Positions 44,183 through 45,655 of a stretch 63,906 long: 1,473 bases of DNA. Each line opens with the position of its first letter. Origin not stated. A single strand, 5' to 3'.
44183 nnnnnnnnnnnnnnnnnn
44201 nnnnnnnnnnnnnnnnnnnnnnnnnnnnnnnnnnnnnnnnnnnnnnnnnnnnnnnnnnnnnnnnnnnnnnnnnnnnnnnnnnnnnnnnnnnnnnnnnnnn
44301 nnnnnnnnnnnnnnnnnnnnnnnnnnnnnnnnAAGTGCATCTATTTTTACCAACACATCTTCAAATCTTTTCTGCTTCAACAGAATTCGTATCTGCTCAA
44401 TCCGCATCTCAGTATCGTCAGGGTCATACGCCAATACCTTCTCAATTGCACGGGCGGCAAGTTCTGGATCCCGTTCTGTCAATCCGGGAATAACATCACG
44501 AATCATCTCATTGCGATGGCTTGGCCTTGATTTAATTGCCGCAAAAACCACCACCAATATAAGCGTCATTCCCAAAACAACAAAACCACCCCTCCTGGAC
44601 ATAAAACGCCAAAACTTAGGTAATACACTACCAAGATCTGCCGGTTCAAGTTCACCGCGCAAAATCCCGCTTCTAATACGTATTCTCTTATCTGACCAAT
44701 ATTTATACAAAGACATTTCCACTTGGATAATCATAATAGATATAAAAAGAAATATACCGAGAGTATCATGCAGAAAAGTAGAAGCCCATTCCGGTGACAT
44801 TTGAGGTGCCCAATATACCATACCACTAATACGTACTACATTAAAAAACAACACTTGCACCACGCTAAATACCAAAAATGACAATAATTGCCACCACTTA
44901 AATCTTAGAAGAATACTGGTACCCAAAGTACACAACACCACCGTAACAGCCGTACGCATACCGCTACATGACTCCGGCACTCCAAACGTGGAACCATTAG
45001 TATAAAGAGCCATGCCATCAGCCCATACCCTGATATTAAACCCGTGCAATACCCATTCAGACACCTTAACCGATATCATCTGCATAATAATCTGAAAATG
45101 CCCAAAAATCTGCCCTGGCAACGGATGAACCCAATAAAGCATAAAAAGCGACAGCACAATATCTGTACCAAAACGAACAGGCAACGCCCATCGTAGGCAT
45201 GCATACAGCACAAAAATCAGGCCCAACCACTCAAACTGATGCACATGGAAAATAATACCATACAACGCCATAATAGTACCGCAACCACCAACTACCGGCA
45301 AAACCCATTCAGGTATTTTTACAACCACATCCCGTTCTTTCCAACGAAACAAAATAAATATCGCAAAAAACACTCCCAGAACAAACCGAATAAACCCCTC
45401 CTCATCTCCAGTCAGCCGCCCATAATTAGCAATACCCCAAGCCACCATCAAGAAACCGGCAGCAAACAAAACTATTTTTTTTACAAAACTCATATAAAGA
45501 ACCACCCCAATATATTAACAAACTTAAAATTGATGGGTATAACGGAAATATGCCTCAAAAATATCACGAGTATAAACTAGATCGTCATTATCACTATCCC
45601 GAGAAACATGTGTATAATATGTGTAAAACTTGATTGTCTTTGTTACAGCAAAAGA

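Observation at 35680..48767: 13-kb co-directional exosortase/polysaccharide operon with no sorting-signal substrate in the window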

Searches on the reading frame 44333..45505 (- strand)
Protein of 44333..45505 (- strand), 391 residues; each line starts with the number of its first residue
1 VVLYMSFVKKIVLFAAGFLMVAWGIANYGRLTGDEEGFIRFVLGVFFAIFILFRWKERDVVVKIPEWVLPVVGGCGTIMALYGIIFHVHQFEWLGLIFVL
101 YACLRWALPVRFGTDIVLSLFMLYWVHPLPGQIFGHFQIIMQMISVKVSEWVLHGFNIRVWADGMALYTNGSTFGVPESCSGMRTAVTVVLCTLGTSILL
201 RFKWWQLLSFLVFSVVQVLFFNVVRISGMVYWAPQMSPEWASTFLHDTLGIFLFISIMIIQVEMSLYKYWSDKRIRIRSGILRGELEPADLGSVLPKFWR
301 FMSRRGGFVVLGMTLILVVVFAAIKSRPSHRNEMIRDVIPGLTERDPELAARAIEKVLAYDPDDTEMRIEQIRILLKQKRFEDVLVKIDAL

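Call 9: find_homologous_proteins(query=window:44333-45505:-, max_evalue=0.001)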
Query seq(391 aa) (391 aa): 5 proteins with E <= 0.001 among 5930 candidates.
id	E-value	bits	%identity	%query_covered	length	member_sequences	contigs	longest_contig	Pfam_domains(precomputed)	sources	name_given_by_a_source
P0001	1.6e-102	362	46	98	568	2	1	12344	PF14559.13,PF09721.16,PF13428.13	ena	-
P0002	1.5e-85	306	54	70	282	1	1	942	PF09721.16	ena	-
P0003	5.1e-85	304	41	94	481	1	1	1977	PF14559.13,PF09721.16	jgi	jgi:exosortase/archaeosortase family protein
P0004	2.2e-80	289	40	98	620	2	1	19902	PF14559.13,PF09721.16,PF13432.13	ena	-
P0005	6.8e-53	198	44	61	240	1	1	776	PF09721.16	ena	-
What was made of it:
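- Tried and rejected: It gave only 5 hits (call 9).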

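Call 10: find_encoding_contigs(protein=P0004, flank=10000)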
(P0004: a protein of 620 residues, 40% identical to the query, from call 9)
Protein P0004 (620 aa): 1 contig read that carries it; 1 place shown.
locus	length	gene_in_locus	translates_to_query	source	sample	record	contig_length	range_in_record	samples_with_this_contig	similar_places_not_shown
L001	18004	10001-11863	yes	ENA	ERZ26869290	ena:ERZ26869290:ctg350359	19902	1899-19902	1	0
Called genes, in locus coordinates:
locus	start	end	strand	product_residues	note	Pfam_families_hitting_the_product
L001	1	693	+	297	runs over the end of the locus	PF01820:Dala_Dala_lig_N, PF02222:ATP-grasp (weak), PF02655:ATP-grasp_3, PF07478:Dala_Dala_lig_C, PF13535:ATP-grasp_4 (weak)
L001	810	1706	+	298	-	PF08478:POTRA_1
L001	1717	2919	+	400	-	PF02491:SHS2_FTSA, PF06723:MreB_Mbl, PF14450:FtsA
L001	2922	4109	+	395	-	PF00091:Tubulin, PF12327:FtsZ_C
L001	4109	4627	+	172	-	PF04138:GtrA_DPMS_TM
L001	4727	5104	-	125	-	PF05635:23S_rRNA_IVP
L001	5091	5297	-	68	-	-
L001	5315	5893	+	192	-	PF00156:Pribosyltran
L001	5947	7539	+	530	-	-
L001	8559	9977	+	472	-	-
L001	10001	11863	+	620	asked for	PF09721:Exosortase_EpsH, PF13432:TPR_16 (faint), PF14559:TPR_19 (faint)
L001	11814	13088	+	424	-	-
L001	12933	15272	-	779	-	PF09721:Exosortase_EpsH, PF13432:TPR_16 (faint), PF14559:TPR_19 (faint)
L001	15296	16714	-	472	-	-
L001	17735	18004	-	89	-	?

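Call 11: find_encoding_contigs(protein=P0001, flank=10000)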
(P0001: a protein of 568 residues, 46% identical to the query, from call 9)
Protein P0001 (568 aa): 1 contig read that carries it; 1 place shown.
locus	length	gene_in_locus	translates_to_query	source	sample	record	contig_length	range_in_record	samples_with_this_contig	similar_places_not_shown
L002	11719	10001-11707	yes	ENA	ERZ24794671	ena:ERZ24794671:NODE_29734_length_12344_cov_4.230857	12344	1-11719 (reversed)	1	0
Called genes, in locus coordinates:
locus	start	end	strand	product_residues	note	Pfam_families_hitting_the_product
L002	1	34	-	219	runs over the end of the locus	?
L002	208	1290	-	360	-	-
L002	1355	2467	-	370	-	PF13421:Band_7_1, PF01145:Band_7, PF14237:GYF_2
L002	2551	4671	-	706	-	PF08124:Lyase_8_N, PF02278:Lyase_8, PF02884:Lyase_8_C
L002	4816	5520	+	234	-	PF00596:Aldolase_II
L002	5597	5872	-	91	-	-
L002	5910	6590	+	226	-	PF00156:Pribosyltran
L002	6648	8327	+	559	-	-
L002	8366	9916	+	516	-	-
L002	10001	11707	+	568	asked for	PF09721:Exosortase_EpsH, PF13428:TPR_14 (faint), PF14559:TPR_19 (faint)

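Call 16: find_related_loci(query=A1, collection=genome_contigs, flank=10000)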
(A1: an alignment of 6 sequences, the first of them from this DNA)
Query A1 (391 aa) in genome_contigs; peptide patterns used: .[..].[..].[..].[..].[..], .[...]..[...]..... (x = any residue, [..] = any of these).
98 stretches matched a pattern; 65 encode a relative of the query (tblastn E <= 1e-3); 65 distinct loci.
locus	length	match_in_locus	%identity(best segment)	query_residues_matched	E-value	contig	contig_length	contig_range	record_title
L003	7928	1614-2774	75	5-391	0e+0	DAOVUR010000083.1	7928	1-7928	MAG TPA_asm: bacterium isolate CSMAG_1684 CSMAG_1684_k141_5216790_length_7928_cov_16.0000, whole genome shotgun sequence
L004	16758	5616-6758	49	5-385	2e-121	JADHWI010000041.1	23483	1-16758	MAG: Kiritimatiellae bacterium isolate BS750m-G23 BS-750m-C3034, whole genome shotgun sequence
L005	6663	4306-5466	47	9-389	3e-114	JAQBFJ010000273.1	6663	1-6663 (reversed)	MAG: Verrucomicrobiota bacterium isolate MAG_440_bin-02 440_bin-02_ctg-273, whole genome shotgun sequence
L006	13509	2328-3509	45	4-391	8e-113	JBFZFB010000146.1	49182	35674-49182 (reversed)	MAG: Lentisphaerota bacterium isolate PPR_0604 PPR_0604.fa_k121_660399, whole genome shotgun sequence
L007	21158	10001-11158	46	5-391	1e-111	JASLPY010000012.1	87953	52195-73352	MAG: Kiritimatiellia bacterium isolate Arabian11_MAG_70 NODE_12_length_87953_cov_8.265693, whole genome shotgun sequence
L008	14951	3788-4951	46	4-390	2e-111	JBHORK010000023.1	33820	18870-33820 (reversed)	Verrucomicrobiota bacterium isolate SAG AM-311-M03 NODE_23_length_33820_cov_31.812794, whole genome shotgun sequence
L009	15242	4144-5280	44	8-385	8e-111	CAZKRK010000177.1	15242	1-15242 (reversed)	MAG TPA_asm: uncultured Victivallales bacterium isolate binchicken_co97_363 genome assembly, contig: NODE_15708_length_1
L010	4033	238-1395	45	5-390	2e-111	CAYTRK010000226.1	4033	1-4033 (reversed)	MAG TPA_asm: uncultured Victivallaceae bacterium isolate SRP332253_co1_11 genome assembly, contig: NODE_34106_length_403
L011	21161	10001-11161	44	5-391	2e-106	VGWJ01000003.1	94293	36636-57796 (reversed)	MAG: Lentisphaerae bacterium isolate M_DeepCast_400m_m2_230 M_DeepCast_400m_m2_230_Ga0194112_10000136, whole genome shot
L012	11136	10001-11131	45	4-378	6e-107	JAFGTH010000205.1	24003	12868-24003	MAG: Lentisphaerae bacterium isolate Zod_Metabat.961 k87_10924360, whole genome shotgun sequence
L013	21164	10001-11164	46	5-389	8e-106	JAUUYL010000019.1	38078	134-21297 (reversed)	MAG: Lentisphaerota bacterium isolate CSMAG_166 CSMAG_166_k127_7978236_length_38078_cov_11.4144, whole genome shotgun se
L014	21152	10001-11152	44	5-388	6e-105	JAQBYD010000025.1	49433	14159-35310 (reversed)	MAG: Verrucomicrobia bacterium isolate casp150-mb.303 NODE_1818_length_49433_cov_0.337536, whole genome shotgun sequence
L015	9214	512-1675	47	5-391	3e-104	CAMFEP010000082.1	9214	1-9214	MAG: Kiritimatiellales bacterium isolate AH-24oct19-233 genome assembly, contig: AH-24oct19-C18211, whole genome shotgun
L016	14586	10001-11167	46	2-389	9e-103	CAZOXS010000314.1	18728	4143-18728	MAG TPA_asm: uncultured Victivallales bacterium isolate SRP118108_co2_320 genome assembly, contig: k141_538749, whole ge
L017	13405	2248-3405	46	5-389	1e-100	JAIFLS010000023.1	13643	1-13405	MAG: bacterium isolate bin_212 scaffold_9058, whole genome shotgun sequence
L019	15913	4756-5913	45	4-389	3e-99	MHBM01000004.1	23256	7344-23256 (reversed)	MAG: Lentisphaerae bacterium RIFOXYA12_FULL_48_11 rifixya3_full_scaffold_1023, whole genome shotgun sequence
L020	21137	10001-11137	43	10-385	1e-97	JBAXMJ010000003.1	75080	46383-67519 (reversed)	MAG: bacterium isolate ELA450 MAG450_3, whole genome shotgun sequence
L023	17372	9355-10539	41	5-388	1e-97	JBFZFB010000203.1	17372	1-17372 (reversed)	MAG: Lentisphaerota bacterium isolate PPR_0604 PPR_0604.fa_k121_221187, whole genome shotgun sequence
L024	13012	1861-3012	42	5-385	2e-96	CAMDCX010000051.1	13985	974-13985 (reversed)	MAG: PVC group bacterium isolate MiH-14oct19-100 genome assembly, contig: MiH-14oct19-C9005, whole genome shotgun sequen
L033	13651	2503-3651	44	5-386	2e-90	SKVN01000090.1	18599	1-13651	MAG: Kiritimatiellae bacterium isolate CSSed162cmB_164 CSSed16-2cmB-7085, whole genome shotgun sequence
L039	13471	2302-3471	40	5-390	3e-87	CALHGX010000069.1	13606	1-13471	MAG: uncultured bacterium isolate N1_Bin_METABAT__248_sub_1 genome assembly, contig: c_000000732120, whole genome shotgu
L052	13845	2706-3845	36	8-389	1e-74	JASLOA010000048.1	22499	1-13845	MAG: Kiritimatiellia bacterium isolate Arabian11_MAG_24 c_000001516961, whole genome shotgun sequence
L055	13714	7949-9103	38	1-389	4e-73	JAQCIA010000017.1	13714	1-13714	MAG: Verrucomicrobia bacterium isolate casp40-mb.267 NODE_10585_length_13714_cov_0.053617, whole genome shotgun sequence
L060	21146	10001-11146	37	8-391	2e-68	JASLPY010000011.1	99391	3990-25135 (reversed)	MAG: Kiritimatiellia bacterium isolate Arabian11_MAG_70 NODE_11_length_99391_cov_9.469722, whole genome shotgun sequence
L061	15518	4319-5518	37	1-388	5e-64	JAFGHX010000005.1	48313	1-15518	MAG: Kiritimatiellae bacterium isolate Zod_Metabat.16 k87_77445, whole genome shotgun sequence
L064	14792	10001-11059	33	37-389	6e-58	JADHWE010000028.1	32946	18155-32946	MAG: Kiritimatiellae bacterium isolate BS750m-G19 BS-750m-C1514, whole genome shotgun sequence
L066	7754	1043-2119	33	33-389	2e-56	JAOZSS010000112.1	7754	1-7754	MAG: Kiritimatiellia bacterium isolate GMC6.metabat2.87 GMC6_12320_length_7754_cov_7.337057, whole genome shotgun sequen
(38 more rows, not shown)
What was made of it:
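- Closest known: XrtA / PEP-CTERM exopolysaccharide system. Different: The lineage is restricted to Lentisphaerota/Kiritimatiellia (call 16).
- Tried and rejected: The genome_contigs pattern scan was far more productive (call 16).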

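Call 41: search_protein_families(library=pfam, proteins=[L019:13777-15093:+, L014:19332-20627:+, L020:19340-20536:+, L024:11164-12321:+, L039:11843-13150:+, L020:20542-21135:+, L020:4835-6061:+, L020:6294-7394:+, L020:3243-4748:+, L033:384-1403:+], max_evalue=0.001)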
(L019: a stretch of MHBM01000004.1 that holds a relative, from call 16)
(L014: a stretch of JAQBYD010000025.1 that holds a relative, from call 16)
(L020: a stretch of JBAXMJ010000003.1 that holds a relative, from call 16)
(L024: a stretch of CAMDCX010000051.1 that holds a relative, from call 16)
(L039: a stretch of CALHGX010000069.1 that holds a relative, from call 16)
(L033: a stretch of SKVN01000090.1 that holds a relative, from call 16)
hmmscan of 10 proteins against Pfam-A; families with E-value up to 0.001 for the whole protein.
L019:13777-15093:+ (438 aa): 1 family
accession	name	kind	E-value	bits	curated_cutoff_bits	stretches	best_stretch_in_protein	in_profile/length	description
PF04932.20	Wzy_C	-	1.4e-07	31.9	31.7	1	201-321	4-149/149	O-Antigen ligase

L014:19332-20627:+ (431 aa): 1 family
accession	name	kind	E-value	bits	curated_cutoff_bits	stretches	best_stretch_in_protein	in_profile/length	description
PF04932.20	Wzy_C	-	1.5e-05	25.3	31.7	1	195-314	3-149/149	O-Antigen ligase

L020:19340-20536:+ (398 aa): 3 families
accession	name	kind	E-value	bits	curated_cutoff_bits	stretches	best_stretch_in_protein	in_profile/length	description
PF00117.34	GATase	-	1.5e-55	188.3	22.8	1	217-393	2-189/190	Glutamine amidotransferase class-I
PF00988.28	CPSase_sm_chain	-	1.2e-45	154.9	27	1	30-153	1-125/126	Carbamoyl-phosphate synthase small chain, CPSase domain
PF07722.19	Peptidase_C26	-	1.5e-07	31.9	20.5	1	281-376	104-219/219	Peptidase C26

L024:11164-12321:+ (385 aa): 3 families
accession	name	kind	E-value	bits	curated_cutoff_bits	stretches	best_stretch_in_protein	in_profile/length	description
PF00117.34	GATase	-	8e-56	189.1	22.8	1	204-380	2-189/190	Glutamine amidotransferase class-I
PF00988.28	CPSase_sm_chain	-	1.9e-45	154.2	27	1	17-140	1-125/126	Carbamoyl-phosphate synthase small chain, CPSase domain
PF07722.19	Peptidase_C26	-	5.4e-07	30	20.5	1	266-325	102-158/219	Peptidase C26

L039:11843-13150:+ (435 aa): 1 family
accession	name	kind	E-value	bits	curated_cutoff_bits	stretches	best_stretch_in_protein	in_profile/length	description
PF04932.20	Wzy_C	-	1.3e-12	48.2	31.7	1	205-318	9-149/149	O-Antigen ligase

L020:20542-21135:+ (198 aa): 2 families
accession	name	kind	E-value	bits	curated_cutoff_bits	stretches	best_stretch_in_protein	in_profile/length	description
PF00117.34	GATase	-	2e-42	145.4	22.8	1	9-189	2-189/190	Glutamine amidotransferase class-I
PF07722.19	Peptidase_C26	-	1.6e-07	31.8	20.5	1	72-172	101-219/219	Peptidase C26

L020:4835-6061:+ (408 aa): 1 family
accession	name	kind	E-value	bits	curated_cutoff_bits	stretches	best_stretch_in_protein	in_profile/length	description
PF00155.27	Aminotran_1_2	-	1.5e-51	176.2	19.7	1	45-380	2-346/361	Aminotransferase class I and II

L020:6294-7394:+ (366 aa): 5 families
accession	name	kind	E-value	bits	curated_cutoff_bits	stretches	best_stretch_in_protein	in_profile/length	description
PF13616.12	Rotamase_3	-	3.7e-30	105.3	22.5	1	190-304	4-114/116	PPIC-type PPIASE domain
PF00639.27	Rotamase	-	1.1e-25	90.8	21.7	1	210-303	1-96/97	PPIC-type PPIASE domain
PF13145.12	Rotamase_2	-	1.2e-19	71.8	27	1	184-318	1-121/121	PPIC-type PPIASE domain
PF13624.11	SurA_N_3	-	9.3e-09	35.8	27.2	1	57-169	39-157/162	SurA-like N-terminal domain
PF13623.11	SurA_N_2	-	0.00013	22.3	28.5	1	60-135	44-121/145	SurA-like N-terminal domain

L020:3243-4748:+ (501 aa): 3 families
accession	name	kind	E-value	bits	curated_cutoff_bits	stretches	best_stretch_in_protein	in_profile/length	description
PF13520.12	AA_permease_2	-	4.7e-57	194.3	27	1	46-467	1-407/427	Amino acid permease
PF00324.27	AA_permease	-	3.4e-44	151.7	24.6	1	50-467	1-419/470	Amino acid permease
PF13906.12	AA_permease_C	-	1.1e-13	51.4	27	1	445-495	1-51/51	C-terminus of AA_permease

L033:384-1403:+ (339 aa): 0 families

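Call 42: search_protein_families(library=ncbifam, proteins=[L033:1432-2133:+, L023:8553-9254:+, L006:8723-9541:+, L008:3009-3776:+, L060:14154-14918:-, L052:6736-7434:-, L066:4963-5646:-, L055:12036-12701:-, L061:8868-9710:-, L064:13813-14586:-], max_evalue=0.1)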
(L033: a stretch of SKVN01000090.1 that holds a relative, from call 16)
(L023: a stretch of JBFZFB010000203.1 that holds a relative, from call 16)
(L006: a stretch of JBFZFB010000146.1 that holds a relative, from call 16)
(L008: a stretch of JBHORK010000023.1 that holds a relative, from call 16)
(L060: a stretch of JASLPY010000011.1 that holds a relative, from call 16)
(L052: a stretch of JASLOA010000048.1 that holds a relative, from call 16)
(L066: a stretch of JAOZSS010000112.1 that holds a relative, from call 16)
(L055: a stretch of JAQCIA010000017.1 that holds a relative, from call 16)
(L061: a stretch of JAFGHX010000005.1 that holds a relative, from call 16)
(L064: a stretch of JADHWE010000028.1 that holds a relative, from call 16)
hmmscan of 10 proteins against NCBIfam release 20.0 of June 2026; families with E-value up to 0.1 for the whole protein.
L033:1432-2133:+ (233 aa): 4 families
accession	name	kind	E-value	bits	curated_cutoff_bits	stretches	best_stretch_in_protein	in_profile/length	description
NF041538.1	PEP_EDSA_1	subfamily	0.00028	20.7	100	1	195-219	283-307/307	EDSAP-1 family PEP-CTERM protein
TIGR02595.1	PEP_CTERM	domain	0.011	16.5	16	1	196-220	1-23/24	PEP-CTERM sorting domain-containing protein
NF038129.1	PEP_NF038129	equivalog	0.018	14.9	65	1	195-219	170-194/194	NF038129 family PEP-CTERM protein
NF038125.1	PEP_CTERM_THxN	subfamily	0.02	14.5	85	1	195-219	222-246/246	THxN family PEP-CTERM protein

L023:8553-9254:+ (233 aa): 2 families
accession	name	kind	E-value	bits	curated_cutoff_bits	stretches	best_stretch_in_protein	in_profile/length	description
TIGR02595.1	PEP_CTERM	domain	0.0056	17.4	16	1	205-228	1-22/24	PEP-CTERM sorting domain-containing protein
NF038129.1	PEP_NF038129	equivalog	0.02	14.7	65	0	202-228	168-194/194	NF038129 family PEP-CTERM protein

L006:8723-9541:+ (272 aa): 0 families

L008:3009-3776:+ (255 aa): 6 families
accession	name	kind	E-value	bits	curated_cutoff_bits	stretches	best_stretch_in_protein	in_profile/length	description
NF038120.1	PEP_CTERM_QFxxD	subfamily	5.7e-05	23.1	80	1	94-243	80-214/215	NF038120 family PEP-CTERM protein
NF038129.1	PEP_NF038129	equivalog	0.0006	19.7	65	1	155-243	108-194/194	NF038129 family PEP-CTERM protein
NF041538.1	PEP_EDSA_1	subfamily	0.018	14.8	100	1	215-243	280-307/307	EDSAP-1 family PEP-CTERM protein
NF038118.1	PEP_CTERM_CCXG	equivalog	0.03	14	90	0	208-243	164-199/199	CCXG family PEP-CTERM protein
TIGR02595.1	PEP_CTERM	domain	0.032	15.1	16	0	220-243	1-22/24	PEP-CTERM sorting domain-containing protein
NF038125.1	PEP_CTERM_THxN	subfamily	0.05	13.2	85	0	212-243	217-246/246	THxN family PEP-CTERM protein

L060:14154-14918:- (254 aa): 1 family
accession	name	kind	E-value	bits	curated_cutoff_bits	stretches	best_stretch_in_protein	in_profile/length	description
TIGR02595.1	PEP_CTERM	domain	0.021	15.6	16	1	224-249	1-24/24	PEP-CTERM sorting domain-containing protein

L052:6736-7434:- (232 aa): 2 families
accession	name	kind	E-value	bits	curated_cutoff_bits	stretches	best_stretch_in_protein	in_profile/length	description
NF038129.1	PEP_NF038129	equivalog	0.017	15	65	1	96-223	81-194/194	NF038129 family PEP-CTERM protein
NF038120.1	PEP_CTERM_QFxxD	subfamily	0.048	13.5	80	1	185-223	177-215/215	NF038120 family PEP-CTERM protein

L066:4963-5646:- (227 aa): 7 families
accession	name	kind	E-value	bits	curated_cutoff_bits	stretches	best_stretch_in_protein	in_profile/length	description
NF038129.1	PEP_NF038129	equivalog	1.4e-05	25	65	1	54-216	29-194/194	NF038129 family PEP-CTERM protein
NF038120.1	PEP_CTERM_QFxxD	subfamily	0.00011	22.1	80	1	179-216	179-214/215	NF038120 family PEP-CTERM protein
NF038124.1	PEP_CTERM_TLD_A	exception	0.0054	16.3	100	1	181-217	198-235/235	PEP_CTERM-anchored TLD domain-containing protein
NF033554.9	floc_PepA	equivalog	0.011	15.5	80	1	188-217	232-261/261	flocculation-associated PEP-CTERM protein PepA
NF041927.1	Xrt_dep_XDP1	equivalog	0.015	15.3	125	1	189-216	216-242/242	exosortase-dependent surface protein XDP1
NF041538.1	PEP_EDSA_1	subfamily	0.02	14.6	100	1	190-216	280-307/307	EDSAP-1 family PEP-CTERM protein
TIGR02595.1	PEP_CTERM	domain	0.033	15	16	1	193-217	1-23/24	PEP-CTERM sorting domain-containing protein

L055:12036-12701:- (221 aa): 4 families
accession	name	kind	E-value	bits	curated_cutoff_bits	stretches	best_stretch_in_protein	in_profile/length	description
TIGR02595.1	PEP_CTERM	domain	3.2e-05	24.4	16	1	182-205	1-23/24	PEP-CTERM sorting domain-containing protein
NF041538.1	PEP_EDSA_1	subfamily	0.0018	18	100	1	181-204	283-306/307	EDSAP-1 family PEP-CTERM protein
NF038120.1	PEP_CTERM_QFxxD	subfamily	0.0022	17.9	80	1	173-205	183-215/215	NF038120 family PEP-CTERM protein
NF038125.1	PEP_CTERM_THxN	subfamily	0.0027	17.3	85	1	180-205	222-245/246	THxN family PEP-CTERM protein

L061:8868-9710:- (280 aa): 4 families
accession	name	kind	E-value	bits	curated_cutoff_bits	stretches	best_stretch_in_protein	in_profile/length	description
NF038129.1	PEP_NF038129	equivalog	0.0026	17.6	65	1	90-268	27-193/194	NF038129 family PEP-CTERM protein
NF035944.1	PEPxxWA-CTERM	domain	0.013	15.4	35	1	245-259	1-16/24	PEPxxWA-CTERM sorting domain-containing protein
NF038120.1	PEP_CTERM_QFxxD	subfamily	0.019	14.9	80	1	236-269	183-214/215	NF038120 family PEP-CTERM protein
NF052375.1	antisigma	equivalog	0.063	13.3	100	1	29-78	69-124/217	anti-sigma factor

L064:13813-14586:- (257 aa): 11 families
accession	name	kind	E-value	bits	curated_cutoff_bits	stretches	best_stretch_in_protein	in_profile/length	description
NF038129.1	PEP_NF038129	equivalog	4.4e-07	29.9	65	1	75-240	33-194/194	NF038129 family PEP-CTERM protein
NF038120.1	PEP_CTERM_QFxxD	subfamily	4.4e-06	26.7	80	1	202-241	178-215/215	NF038120 family PEP-CTERM protein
NF038125.1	PEP_CTERM_THxN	subfamily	5.5e-05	22.9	85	1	215-240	222-246/246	THxN family PEP-CTERM protein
NF041538.1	PEP_EDSA_1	subfamily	7e-05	22.6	100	1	214-240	280-307/307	EDSAP-1 family PEP-CTERM protein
NF038124.1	PEP_CTERM_TLD_A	exception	8.3e-05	22.3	100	1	207-241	201-235/235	PEP_CTERM-anchored TLD domain-containing protein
NF033554.9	floc_PepA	equivalog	0.0002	21.3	80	1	212-241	232-261/261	flocculation-associated PEP-CTERM protein PepA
NF038126.1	PEP_CTERM_FxDxF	subfamily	0.00053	20.3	50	1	167-241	112-165/165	FxDxF family PEP-CTERM protein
NF038121.1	PEP_CTERM_LEVG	equivalog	0.0058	15.9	100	1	213-244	226-257/258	LEVG family PEP-CTERM protein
TIGR02595.1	PEP_CTERM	domain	0.007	17.1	16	1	217-241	1-23/24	PEP-CTERM sorting domain-containing protein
NF033947.0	PEP-cistern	hypoth_equivalog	0.027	14.2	60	1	209-239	165-195/195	cistern family PEP-CTERM protein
TIGR03901.2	MYXO-CTERM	domain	0.072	13.5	20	1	220-241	12-33/34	MYXO-CTERM sorting domain-containing protein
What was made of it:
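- On XrtA/PEP-CTERM EPS system: Present beside family members in relatives, with 4 of 10 at or above the cut-off of 16 bits (call 42).
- Closest known: XrtA / PEP-CTERM exopolysaccharide system. Same: Clients in relatives carry the classical PEP-CTERM signal (call 42).
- TIGR02595 reaches its cut-off in 4 of 10 such proteins tested (call 42).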

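Call 82: search_solved_structures(query=A7, max_evalue=1)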
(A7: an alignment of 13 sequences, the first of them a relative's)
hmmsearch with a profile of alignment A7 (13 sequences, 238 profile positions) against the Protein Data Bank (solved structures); distinct sequences matched with E-value up to 1: 0.
